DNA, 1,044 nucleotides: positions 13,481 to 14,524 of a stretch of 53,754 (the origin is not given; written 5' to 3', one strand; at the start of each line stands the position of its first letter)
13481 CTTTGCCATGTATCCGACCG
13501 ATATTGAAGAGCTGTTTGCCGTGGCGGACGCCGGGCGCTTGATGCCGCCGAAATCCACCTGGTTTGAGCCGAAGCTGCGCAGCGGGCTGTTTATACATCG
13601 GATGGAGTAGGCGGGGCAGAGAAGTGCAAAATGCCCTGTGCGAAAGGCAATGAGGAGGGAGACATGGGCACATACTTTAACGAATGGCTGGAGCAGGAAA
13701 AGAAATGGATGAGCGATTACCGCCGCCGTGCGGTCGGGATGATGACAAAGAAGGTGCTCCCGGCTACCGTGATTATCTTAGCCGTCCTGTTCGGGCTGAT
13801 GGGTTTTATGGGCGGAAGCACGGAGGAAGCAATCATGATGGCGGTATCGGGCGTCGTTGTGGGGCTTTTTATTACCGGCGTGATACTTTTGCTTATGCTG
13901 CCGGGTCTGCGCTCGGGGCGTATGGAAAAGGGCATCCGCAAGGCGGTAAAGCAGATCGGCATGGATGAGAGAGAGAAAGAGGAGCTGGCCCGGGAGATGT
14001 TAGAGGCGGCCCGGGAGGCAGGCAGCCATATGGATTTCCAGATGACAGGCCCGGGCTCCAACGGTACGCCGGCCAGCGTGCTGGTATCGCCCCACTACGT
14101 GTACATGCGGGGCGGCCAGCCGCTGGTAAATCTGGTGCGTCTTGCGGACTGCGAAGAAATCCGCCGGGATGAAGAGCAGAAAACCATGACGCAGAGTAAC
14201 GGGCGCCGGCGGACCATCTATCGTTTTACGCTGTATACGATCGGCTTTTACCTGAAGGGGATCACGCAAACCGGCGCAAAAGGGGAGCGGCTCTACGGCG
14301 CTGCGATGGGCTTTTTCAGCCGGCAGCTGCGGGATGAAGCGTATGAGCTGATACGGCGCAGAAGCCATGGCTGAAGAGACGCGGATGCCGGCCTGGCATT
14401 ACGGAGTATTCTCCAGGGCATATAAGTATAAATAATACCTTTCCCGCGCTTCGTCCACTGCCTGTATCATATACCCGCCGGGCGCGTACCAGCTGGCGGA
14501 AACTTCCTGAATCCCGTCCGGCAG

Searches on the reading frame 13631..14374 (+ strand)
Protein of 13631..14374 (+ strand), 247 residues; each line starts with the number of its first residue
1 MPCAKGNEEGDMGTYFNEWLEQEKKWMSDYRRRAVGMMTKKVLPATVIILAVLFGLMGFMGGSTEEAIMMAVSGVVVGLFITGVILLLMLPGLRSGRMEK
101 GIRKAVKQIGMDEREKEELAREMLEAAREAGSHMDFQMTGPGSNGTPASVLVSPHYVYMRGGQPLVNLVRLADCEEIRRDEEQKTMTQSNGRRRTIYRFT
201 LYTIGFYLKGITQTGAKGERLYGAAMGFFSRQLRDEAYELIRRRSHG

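Call 25: search_protein_families(library=pfam, proteins=[window:13631-14374:+], max_evalue=0.001)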
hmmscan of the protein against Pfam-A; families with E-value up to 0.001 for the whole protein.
window:13631-14374:+ (247 aa): 1 family
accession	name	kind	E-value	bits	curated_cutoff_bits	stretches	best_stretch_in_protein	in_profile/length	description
PF13593.11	SBF_like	-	0.00033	20.5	25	1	33-111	93-165/313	SBF-like CPA transporter family (DUF4137)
